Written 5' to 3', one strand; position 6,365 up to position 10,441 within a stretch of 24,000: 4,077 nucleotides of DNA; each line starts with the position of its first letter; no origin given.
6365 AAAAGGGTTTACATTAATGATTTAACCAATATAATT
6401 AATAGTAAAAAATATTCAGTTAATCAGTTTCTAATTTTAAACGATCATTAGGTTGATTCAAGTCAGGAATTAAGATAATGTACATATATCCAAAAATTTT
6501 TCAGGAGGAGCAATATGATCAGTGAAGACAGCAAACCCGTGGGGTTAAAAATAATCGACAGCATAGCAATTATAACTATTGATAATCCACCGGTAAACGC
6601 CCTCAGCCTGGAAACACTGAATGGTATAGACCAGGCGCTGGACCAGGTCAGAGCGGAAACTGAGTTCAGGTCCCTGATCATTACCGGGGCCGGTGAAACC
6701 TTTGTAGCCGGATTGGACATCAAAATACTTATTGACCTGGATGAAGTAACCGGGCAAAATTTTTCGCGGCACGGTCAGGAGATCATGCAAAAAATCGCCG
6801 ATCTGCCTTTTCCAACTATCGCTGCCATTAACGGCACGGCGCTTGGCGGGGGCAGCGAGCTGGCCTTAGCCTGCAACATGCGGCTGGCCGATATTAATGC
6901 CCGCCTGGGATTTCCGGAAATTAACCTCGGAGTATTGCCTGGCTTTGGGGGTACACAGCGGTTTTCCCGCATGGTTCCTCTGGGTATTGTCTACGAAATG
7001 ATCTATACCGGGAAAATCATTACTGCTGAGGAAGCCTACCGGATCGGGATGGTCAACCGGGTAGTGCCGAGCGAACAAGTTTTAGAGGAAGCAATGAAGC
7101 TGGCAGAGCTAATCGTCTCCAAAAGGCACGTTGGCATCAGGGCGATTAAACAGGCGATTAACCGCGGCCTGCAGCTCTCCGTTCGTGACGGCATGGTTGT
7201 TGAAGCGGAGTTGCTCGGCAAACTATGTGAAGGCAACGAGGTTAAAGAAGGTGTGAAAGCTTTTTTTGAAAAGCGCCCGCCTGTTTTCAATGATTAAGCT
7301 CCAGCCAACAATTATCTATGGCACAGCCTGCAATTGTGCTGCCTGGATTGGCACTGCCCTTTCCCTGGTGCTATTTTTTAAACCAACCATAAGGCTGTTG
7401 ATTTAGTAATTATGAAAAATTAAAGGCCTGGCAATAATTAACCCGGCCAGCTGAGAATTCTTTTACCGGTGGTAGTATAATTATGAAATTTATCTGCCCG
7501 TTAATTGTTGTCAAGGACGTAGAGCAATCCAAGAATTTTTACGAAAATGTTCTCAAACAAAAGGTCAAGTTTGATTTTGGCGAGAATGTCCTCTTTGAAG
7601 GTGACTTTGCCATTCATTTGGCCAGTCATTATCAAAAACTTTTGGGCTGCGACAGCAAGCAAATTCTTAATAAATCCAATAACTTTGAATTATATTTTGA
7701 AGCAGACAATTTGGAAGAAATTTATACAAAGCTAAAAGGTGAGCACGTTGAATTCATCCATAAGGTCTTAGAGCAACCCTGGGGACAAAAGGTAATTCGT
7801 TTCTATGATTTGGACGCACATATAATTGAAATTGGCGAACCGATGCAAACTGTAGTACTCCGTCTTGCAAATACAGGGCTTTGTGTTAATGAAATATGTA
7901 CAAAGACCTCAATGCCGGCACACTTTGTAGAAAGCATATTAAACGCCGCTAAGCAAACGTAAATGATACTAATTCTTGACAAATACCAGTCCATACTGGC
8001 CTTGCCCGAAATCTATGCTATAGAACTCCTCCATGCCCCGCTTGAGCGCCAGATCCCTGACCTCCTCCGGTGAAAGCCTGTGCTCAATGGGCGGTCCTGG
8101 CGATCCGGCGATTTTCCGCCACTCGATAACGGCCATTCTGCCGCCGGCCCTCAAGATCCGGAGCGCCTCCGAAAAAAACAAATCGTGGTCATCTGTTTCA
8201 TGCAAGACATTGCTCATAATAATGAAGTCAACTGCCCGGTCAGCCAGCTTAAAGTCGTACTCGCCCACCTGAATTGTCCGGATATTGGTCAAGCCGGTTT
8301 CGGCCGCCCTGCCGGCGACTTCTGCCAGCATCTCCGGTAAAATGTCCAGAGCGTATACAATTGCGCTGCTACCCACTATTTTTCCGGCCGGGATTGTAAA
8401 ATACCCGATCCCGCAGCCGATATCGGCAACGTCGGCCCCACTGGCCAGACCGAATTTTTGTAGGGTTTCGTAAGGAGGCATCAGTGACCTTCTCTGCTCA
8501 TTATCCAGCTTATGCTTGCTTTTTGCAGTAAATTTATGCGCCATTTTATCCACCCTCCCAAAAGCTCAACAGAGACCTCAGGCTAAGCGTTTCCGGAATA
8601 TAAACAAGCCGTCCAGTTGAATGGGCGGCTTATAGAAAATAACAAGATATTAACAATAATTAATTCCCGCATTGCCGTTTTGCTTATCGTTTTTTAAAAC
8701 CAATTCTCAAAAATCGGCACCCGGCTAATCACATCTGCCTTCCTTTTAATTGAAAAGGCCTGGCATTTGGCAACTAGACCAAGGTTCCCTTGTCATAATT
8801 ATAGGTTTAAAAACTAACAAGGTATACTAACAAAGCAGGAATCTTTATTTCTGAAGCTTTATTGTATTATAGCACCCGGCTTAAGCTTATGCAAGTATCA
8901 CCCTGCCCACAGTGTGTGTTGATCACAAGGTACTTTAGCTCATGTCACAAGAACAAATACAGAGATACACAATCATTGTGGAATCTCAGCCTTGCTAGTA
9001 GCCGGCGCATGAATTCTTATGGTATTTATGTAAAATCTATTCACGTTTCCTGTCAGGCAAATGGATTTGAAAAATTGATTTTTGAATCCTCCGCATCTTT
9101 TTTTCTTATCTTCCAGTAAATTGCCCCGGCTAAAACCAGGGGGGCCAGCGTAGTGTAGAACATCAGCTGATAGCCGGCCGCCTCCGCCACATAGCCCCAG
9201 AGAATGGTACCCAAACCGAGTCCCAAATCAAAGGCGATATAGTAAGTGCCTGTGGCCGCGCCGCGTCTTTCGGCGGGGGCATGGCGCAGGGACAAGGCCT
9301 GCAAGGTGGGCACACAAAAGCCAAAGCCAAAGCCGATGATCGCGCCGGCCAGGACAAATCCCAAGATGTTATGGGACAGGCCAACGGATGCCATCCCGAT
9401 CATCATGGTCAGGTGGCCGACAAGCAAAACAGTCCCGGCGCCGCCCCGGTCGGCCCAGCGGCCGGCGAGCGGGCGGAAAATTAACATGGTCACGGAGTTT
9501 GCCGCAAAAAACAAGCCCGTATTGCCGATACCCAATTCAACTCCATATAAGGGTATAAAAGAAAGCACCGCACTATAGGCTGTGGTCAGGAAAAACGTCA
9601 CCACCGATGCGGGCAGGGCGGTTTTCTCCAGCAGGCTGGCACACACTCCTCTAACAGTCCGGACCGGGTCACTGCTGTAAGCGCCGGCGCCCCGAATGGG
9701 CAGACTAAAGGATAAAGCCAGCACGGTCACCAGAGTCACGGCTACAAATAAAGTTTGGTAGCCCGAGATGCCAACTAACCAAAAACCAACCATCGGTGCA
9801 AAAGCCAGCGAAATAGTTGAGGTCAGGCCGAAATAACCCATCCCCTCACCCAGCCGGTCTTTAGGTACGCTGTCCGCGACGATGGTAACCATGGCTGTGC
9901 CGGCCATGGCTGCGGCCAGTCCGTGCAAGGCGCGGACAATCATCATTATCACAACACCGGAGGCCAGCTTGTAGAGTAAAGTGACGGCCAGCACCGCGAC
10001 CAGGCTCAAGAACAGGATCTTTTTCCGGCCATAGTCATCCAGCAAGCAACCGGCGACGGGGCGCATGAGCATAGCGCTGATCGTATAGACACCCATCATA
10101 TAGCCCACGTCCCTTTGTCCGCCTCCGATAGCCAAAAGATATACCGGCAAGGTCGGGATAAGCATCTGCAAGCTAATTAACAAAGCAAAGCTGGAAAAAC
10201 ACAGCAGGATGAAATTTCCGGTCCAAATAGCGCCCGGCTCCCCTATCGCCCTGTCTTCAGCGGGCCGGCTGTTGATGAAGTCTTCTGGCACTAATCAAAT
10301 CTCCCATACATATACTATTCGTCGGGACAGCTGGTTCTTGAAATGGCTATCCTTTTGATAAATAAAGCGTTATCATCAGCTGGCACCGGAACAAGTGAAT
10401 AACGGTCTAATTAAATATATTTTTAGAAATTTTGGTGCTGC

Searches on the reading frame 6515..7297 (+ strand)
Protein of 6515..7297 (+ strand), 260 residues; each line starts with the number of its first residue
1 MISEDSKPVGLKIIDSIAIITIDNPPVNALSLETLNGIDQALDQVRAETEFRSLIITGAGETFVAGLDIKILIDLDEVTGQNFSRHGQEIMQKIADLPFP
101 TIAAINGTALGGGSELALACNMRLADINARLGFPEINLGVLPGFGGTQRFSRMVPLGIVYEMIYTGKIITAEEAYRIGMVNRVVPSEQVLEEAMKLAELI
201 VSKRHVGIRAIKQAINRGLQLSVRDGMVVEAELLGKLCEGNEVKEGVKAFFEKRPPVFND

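Call 27: search_protein_families(library=pfam, proteins=[window:6515-7297:+], max_evalue=0.001)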
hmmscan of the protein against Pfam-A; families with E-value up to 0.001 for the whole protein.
window:6515-7297:+ (260 aa): 2 families
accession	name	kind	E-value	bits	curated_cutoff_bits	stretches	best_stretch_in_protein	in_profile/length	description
PF00378.25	ECH_1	-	1e-61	208.9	27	1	15-260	4-250/251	Enoyl-CoA hydratase/isomerase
PF16113.10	ECH_2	-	1e-29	104.5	27.2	1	18-199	2-187/335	Enoyl-CoA hydratase/isomerase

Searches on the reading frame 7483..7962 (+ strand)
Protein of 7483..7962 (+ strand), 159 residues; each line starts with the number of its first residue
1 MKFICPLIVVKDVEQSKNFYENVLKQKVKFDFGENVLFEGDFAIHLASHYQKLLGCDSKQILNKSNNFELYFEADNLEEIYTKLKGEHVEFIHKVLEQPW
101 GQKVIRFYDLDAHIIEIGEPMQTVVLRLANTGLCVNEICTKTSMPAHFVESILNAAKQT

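Call 27: search_protein_families(library=pfam, proteins=[window:7483-7962:+], max_evalue=0.001)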
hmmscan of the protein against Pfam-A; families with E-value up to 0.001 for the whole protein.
window:7483-7962:+ (159 aa): 3 families
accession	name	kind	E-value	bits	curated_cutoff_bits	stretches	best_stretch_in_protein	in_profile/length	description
PF12681.13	Glyoxalase_2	-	6.5e-46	155.5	30.1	1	3-122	1-118/118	Glyoxalase-like domain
PF00903.31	Glyoxalase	-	2.2e-08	34.9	20.6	1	8-117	7-121/121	Glyoxalase/Bleomycin resistance protein/Dioxygenase superfamily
PF22677.2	Ble-like_N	-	3.5e-05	23.9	24.5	1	3-40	2-40/41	Bleomycin resistance protein-like N-terminal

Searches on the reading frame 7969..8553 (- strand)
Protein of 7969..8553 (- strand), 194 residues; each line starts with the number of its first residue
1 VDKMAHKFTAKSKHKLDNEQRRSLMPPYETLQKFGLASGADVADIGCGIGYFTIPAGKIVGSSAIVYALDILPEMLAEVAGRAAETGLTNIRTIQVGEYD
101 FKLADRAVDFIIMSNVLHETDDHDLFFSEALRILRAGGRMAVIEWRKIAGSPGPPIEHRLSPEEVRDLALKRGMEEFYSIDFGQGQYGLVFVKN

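Call 27: search_protein_families(library=pfam, proteins=[window:7969-8553:-], max_evalue=0.001)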
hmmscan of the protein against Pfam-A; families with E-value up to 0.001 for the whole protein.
window:7969-8553:- (194 aa): 10 families
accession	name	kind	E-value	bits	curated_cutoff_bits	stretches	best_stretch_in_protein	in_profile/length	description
PF08241.18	Methyltransf_11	-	8e-16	58.9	21.2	1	44-141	2-94/95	Methyltransferase domain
PF13649.12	Methyltransf_25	-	2.4e-15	57.5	27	1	42-138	1-97/97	Methyltransferase domain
PF13847.12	Methyltransf_31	-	2.6e-14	53.5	27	1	38-146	3-113/145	Methyltransferase domain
PF01209.24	Ubie_methyltran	-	9.9e-14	51.7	20.1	1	35-148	44-157/233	ubiE/COQ5 methyltransferase family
PF08242.18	Methyltransf_12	-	2.2e-12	48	30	1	44-139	2-97/98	Methyltransferase domain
PF13489.12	Methyltransf_23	-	4.2e-09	36.8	27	1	29-146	11-120/164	Methyltransferase domain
PF05175.20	MTS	-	6.2e-07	29.6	23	1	38-148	31-144/170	Methyltransferase small domain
PF02353.26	CMAS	-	9.8e-07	28.8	27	1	29-142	53-164/273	Mycolic acid cyclopropane synthetase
PF01728.25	FtsJ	-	8.9e-05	22.9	24.1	1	29-113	11-97/181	FtsJ-like methyltransferase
PF01135.25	PCMT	-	0.00093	19.5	20.3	0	32-93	67-128/210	Protein-L-isoaspartate(D-aspartate) O-methyltransferase (PCMT)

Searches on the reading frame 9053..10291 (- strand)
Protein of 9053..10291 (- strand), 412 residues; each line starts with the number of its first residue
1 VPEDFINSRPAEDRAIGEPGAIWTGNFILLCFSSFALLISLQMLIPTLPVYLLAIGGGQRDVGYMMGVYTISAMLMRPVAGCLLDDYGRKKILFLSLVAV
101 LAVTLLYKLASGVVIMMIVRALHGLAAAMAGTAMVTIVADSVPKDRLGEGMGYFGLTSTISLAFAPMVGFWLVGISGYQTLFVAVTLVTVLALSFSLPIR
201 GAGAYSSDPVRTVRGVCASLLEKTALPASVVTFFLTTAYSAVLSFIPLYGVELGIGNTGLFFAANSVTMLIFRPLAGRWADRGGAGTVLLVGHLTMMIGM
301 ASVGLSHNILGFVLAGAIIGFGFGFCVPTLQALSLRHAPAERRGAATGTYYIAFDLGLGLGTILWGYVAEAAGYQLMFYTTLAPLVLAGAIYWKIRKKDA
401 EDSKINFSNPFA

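Call 27: search_protein_families(library=pfam, proteins=[window:9053-10291:-], max_evalue=0.001)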
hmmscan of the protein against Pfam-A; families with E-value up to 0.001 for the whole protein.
window:9053-10291:- (412 aa): 4 families
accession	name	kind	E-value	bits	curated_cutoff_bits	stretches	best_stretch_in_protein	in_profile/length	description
PF07690.21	MFS_1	-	2.2e-51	175.3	33.4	2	30-263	1-240/347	Major Facilitator Superfamily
PF13347.12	MFS_2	-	1.3e-11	44.1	27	1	29-196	229-404/427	MFS/sugar transport protein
PF12832.13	MFS_1_like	-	1.4e-09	37.9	25.2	2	26-175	213-360/373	MFS_1 like family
PF05977.19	MFS_3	-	1.2e-07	31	27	1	71-409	56-407/524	Transmembrane secretion effector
